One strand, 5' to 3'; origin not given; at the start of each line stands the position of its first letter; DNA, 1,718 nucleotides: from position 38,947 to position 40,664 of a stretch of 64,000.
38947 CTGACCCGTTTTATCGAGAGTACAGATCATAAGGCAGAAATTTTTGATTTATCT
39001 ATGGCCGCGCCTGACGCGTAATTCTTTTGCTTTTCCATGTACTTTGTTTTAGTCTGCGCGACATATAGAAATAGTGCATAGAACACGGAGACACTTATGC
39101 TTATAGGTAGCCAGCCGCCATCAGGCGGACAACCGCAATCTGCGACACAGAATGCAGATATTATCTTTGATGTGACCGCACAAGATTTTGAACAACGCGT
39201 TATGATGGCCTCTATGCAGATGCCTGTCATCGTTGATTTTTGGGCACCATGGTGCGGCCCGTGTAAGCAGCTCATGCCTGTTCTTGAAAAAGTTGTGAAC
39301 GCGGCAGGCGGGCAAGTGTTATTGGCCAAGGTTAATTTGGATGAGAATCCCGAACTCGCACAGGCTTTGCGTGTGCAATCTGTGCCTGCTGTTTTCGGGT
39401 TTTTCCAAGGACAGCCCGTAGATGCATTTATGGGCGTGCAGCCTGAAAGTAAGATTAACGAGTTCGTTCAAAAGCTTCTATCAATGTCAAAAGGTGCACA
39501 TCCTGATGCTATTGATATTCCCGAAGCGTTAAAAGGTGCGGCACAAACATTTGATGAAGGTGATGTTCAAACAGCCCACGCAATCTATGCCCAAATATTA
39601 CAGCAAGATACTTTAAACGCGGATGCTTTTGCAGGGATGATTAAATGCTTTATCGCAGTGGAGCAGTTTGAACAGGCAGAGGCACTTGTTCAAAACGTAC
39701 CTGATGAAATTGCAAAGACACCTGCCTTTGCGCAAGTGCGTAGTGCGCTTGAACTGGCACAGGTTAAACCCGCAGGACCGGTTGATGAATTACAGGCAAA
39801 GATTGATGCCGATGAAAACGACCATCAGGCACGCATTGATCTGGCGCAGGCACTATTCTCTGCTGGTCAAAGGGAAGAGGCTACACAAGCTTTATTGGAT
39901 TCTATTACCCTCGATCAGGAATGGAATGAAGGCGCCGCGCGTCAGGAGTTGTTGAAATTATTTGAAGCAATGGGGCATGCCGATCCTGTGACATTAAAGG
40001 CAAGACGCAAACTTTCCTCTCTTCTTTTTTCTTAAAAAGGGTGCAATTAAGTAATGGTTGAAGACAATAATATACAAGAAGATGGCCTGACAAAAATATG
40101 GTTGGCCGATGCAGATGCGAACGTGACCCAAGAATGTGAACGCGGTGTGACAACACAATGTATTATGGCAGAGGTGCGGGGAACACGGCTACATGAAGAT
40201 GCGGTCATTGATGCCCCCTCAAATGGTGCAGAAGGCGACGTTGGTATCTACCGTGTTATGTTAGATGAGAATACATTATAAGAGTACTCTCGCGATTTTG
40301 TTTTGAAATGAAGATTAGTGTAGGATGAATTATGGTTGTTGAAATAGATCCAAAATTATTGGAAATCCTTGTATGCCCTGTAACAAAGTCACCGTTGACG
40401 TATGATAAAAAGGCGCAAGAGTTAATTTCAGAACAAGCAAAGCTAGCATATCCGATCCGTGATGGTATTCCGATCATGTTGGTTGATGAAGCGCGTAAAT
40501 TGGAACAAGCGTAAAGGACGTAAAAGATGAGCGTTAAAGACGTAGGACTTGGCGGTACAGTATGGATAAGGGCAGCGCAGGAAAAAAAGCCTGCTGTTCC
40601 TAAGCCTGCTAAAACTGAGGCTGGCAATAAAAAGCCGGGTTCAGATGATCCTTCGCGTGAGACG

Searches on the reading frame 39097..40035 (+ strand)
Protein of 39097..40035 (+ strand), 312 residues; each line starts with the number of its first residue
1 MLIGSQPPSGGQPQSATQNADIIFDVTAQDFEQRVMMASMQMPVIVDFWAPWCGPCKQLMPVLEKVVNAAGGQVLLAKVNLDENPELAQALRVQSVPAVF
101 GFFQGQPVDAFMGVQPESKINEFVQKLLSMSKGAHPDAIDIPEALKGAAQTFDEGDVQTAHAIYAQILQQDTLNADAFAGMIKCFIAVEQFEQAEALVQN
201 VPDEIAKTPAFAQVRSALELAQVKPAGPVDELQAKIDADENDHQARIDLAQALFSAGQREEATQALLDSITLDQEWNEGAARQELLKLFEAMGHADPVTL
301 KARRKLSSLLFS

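Call 53: search_protein_families(library=ncbifam, proteins=[window:39097-40035:+], max_evalue=0.001)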
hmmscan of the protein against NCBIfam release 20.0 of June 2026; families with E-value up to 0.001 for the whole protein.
window:39097-40035:+ (312 aa): 19 families
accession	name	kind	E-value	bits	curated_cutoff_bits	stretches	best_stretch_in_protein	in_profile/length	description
TIGR01068.1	thioredoxin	equivalog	3.3e-28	97.8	96.8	1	30-127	5-100/101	thioredoxin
NF008229.0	PRK10996.1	equivalog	9.5e-23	80.5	125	1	37-128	48-139/141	thioredoxin TrxC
NF006898.0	PRK09381.1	equivalog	6.3e-17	61.9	138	1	21-125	3-105/109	thioredoxin TrxA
TIGR01126.1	pdi_dom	equivalog_domain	1e-16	61.1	107.2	1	27-126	2-103/105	protein disulfide-isomerase domain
NF047697.1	ThioredTrxAClost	equivalog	4.4e-15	55.8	140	1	24-126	2-103/105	thioredoxin TrxA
TIGR01130.1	ER_PDI_fam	subfamily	8.7e-14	51.9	344.25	1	24-131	4-111/476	protein disulfide-isomerase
NF045694.1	seleno_TsoB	exception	3e-07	28.9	805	1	26-100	457-541/572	rhodanese/DsbD fusion-like selenoprotein TsoB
NF041202.1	StoA_CxxC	exception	2.7e-06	27.3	210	1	33-84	44-95/163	endospore biogenesis thiol-disulfide oxidoreductase StoA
NF002854.0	PRK03147.1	subfamily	5.5e-06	26.4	170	1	41-68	62-89/176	thiol-disulfide oxidoreductase ResA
NF047696.1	ThlDiSintTplARhiz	equivalog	5.5e-06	26.3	230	1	44-83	100-140/219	thiol:disulfide interchange protein TlpA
NF052400.1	M48_BAM_BepA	equivalog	7.7e-06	24.9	570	1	180-286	312-416/483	beta-barrel assembly-enhancing protease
NF008520.0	PRK11447.1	equivalog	2.2e-05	22.4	858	1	151-222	613-683/1157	cellulose synthase complex outer membrane protein BcsC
TIGR02552.1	LcrH_SycD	equivalog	0.00014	21.6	104.8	0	155-216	66-127/136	SycD/LcrH family type III secretion system chaperone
TIGR00385.1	dsbE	subfamily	0.00023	20.8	123.15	1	40-69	62-91/173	DsbE family thiol:disulfide interchange protein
TIGR03939.1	PGA_TPR_OMP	equivalog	0.00045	18.6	366.65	1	153-258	98-203/800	poly-beta-1,6 N-acetyl-D-glucosamine export porin PgaA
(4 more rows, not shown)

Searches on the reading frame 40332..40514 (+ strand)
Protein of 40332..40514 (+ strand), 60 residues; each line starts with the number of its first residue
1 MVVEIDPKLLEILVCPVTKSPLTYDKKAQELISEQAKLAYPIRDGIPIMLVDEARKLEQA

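Call 53: search_protein_families(library=ncbifam, proteins=[window:40332-40514:+], max_evalue=0.001)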
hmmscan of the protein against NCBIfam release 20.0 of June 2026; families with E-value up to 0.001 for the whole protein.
window:40332-40514:+ (60 aa): 2 families
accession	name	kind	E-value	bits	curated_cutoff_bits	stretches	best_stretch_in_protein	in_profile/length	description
NF008806.0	PRK11827.1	equivalog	2.4e-16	59.6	126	1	6-57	2-53/60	protein YcaR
NF038101.1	Trm112_arch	equivalog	2.7e-08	33.8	77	1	8-55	4-59/59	methytransferase partner Trm112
